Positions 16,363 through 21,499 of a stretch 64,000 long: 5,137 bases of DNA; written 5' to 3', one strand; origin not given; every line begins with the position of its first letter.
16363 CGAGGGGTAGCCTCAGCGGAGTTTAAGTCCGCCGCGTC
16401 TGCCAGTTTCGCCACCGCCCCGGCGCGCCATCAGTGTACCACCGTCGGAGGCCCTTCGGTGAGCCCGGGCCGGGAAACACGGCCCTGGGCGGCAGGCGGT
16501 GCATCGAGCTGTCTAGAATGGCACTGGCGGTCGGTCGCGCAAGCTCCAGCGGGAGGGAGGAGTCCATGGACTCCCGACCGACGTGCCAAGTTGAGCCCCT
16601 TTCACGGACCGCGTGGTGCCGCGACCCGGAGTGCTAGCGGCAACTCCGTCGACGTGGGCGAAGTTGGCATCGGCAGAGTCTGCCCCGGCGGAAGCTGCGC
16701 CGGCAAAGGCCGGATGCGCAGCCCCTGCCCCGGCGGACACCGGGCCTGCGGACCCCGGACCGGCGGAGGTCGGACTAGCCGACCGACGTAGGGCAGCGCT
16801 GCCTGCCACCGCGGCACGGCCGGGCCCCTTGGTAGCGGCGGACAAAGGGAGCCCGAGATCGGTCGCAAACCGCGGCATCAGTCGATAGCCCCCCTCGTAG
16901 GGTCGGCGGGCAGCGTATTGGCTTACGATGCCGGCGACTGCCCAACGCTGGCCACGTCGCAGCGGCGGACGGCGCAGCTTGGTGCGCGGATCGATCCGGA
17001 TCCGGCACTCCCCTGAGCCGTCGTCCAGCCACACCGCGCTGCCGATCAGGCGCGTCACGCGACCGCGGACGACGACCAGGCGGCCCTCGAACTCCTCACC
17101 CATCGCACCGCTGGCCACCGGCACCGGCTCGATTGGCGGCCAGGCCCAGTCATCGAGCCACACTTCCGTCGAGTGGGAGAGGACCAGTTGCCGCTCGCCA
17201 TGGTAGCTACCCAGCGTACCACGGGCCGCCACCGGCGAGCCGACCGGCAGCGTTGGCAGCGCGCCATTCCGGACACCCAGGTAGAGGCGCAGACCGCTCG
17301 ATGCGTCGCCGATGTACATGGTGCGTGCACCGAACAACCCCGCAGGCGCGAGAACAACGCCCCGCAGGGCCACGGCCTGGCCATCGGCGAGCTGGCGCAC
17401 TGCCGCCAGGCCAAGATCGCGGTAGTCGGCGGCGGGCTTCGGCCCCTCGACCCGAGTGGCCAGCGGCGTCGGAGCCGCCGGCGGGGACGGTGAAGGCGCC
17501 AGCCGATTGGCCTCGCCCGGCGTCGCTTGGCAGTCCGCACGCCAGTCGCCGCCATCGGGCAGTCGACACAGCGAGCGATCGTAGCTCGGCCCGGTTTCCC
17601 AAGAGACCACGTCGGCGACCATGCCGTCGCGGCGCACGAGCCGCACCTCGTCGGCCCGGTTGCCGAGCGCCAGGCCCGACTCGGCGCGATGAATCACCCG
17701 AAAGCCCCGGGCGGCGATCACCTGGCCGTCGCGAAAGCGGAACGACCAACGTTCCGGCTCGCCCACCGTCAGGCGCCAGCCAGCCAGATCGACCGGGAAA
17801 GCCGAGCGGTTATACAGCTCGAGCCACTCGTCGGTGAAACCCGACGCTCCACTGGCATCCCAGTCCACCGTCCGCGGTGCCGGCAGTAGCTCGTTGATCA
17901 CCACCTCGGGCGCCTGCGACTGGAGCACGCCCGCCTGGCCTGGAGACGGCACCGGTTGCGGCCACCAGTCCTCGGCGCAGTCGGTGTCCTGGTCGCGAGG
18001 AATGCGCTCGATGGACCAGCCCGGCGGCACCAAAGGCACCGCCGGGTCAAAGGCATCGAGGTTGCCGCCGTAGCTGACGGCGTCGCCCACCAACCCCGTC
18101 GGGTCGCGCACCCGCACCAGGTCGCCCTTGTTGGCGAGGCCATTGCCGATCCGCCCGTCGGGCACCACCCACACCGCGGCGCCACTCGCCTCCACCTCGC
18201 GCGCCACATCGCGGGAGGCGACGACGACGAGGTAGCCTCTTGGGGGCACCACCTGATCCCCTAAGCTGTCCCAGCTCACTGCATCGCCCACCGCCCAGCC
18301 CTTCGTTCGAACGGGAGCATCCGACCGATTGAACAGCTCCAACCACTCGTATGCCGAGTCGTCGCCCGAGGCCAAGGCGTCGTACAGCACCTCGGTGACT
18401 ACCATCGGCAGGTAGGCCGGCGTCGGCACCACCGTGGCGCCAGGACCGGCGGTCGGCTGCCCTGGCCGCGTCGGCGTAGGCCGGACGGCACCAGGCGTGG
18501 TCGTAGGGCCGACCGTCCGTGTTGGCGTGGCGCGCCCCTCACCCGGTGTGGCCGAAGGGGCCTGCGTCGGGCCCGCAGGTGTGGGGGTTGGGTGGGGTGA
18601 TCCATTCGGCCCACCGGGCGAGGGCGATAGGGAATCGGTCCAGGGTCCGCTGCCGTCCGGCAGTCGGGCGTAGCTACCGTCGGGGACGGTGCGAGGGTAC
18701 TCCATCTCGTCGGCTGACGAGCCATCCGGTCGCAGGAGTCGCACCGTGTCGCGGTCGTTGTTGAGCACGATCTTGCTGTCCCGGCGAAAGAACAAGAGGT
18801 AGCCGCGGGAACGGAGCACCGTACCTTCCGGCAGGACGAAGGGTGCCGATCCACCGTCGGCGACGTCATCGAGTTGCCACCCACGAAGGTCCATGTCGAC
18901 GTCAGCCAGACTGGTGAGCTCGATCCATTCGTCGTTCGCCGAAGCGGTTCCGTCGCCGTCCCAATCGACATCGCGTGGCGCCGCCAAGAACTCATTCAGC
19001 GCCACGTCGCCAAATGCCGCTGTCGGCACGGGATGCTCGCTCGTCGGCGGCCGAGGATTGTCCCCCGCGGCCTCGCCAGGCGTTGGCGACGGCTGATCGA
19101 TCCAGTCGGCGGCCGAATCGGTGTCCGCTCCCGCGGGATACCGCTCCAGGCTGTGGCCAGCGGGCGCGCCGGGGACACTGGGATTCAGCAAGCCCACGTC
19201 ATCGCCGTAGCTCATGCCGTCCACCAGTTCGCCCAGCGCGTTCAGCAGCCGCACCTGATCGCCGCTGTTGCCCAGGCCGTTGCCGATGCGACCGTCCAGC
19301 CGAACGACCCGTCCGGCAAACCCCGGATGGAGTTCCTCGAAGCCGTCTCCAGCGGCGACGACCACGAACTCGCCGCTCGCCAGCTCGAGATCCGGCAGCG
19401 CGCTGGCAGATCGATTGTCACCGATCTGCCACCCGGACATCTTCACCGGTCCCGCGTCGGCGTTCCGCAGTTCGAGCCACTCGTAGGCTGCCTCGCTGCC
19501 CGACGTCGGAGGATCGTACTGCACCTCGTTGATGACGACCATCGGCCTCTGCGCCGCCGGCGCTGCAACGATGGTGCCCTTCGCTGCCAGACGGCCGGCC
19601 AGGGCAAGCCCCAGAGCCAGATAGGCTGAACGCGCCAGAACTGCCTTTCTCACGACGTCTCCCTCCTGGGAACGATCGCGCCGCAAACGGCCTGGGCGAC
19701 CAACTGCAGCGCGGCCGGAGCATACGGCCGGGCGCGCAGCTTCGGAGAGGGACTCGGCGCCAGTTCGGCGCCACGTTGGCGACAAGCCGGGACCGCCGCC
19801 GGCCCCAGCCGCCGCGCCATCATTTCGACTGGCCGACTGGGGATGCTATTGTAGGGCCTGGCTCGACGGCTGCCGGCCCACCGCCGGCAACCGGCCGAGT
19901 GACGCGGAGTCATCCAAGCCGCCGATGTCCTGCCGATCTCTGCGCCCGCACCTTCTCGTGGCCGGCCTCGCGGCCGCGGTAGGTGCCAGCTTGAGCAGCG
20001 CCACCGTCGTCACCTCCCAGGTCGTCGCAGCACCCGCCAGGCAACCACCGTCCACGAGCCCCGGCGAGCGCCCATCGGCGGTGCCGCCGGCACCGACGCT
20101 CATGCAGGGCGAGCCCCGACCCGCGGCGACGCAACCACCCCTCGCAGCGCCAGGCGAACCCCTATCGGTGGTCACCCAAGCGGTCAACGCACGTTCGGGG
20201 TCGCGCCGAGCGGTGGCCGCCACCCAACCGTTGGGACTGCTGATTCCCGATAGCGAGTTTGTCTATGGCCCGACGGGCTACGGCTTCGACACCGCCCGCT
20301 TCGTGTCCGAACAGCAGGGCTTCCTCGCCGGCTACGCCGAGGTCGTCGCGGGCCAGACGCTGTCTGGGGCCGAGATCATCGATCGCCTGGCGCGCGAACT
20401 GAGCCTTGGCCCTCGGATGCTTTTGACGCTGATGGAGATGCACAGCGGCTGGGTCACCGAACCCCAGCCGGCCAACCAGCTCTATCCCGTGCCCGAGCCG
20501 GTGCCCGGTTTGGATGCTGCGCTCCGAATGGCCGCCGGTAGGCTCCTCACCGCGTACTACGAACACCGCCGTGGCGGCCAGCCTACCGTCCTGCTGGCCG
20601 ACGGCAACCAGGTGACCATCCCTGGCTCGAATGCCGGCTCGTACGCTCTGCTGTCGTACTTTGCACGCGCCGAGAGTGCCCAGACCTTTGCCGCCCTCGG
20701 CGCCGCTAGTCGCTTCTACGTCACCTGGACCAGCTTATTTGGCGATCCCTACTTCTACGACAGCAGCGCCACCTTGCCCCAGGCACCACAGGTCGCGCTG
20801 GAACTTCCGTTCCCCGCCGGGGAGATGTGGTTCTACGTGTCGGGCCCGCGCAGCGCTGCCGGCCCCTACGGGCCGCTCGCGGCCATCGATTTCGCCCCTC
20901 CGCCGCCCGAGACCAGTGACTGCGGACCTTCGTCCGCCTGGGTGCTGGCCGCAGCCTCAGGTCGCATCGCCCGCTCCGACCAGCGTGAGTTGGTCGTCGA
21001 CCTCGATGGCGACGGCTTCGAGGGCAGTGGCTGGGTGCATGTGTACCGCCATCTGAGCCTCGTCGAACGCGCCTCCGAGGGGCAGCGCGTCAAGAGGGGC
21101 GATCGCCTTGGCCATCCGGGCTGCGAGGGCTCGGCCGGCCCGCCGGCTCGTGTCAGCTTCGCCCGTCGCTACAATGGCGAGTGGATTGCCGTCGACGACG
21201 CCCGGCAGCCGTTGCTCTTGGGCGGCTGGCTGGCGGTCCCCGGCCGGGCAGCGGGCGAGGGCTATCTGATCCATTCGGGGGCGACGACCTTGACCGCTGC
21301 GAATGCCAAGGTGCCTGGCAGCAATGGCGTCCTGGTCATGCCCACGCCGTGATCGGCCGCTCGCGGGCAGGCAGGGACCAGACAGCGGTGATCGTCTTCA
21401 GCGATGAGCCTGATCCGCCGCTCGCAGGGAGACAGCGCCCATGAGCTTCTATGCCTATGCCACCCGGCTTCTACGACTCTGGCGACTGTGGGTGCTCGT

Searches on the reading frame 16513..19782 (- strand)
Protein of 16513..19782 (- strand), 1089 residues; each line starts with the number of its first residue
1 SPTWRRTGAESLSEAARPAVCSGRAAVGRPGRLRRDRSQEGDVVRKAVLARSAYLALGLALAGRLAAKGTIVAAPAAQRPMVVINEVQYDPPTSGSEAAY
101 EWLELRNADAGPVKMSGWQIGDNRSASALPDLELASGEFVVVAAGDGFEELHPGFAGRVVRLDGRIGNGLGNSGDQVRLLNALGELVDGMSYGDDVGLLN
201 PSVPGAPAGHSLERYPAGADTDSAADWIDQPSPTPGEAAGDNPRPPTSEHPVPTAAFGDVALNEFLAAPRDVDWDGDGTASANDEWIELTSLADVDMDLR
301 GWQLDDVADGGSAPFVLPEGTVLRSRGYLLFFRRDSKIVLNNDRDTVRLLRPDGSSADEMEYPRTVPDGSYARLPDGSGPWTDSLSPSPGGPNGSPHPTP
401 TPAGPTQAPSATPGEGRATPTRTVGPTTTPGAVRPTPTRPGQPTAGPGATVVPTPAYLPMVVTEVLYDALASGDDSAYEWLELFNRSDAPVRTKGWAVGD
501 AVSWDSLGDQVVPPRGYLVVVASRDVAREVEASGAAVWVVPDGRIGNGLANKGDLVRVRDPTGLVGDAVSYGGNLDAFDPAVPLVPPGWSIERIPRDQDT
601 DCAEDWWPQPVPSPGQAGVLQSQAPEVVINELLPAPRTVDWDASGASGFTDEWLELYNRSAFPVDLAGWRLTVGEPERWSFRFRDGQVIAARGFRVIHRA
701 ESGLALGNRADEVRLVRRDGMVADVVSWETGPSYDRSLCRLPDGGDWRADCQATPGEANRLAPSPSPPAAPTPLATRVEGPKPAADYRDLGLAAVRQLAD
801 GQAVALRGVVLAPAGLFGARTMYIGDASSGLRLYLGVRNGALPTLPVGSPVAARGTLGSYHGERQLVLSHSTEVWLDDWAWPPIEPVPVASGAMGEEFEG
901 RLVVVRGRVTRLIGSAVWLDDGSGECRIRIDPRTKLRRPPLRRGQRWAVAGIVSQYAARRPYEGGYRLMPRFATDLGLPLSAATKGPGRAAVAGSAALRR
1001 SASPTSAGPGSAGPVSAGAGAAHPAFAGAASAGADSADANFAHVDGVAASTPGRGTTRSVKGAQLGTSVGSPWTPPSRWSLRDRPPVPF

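Call 58: search_protein_families(library=pfam, proteins=[window:16513-19782:-], max_evalue=0.0001)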
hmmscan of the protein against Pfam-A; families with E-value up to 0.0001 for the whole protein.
window:16513-19782:- (1089 aa): 1 family
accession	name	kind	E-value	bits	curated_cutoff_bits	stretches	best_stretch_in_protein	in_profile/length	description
PF00932.25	LTD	-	6.6e-57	191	34.3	4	76-193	2-108/109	Lamin Tail Domain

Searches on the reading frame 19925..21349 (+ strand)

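Call 58: search_protein_families(library=pfam, proteins=[window:19925-21349:+], max_evalue=0.0001)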
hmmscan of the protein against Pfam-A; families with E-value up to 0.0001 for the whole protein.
window:19925-21349:+ (475 aa): 1 family
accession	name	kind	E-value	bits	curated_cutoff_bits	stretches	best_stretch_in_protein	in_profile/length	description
PF01551.29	Peptidase_M23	-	8.1e-07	29.6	28.7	1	337-420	13-93/96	Peptidase family M23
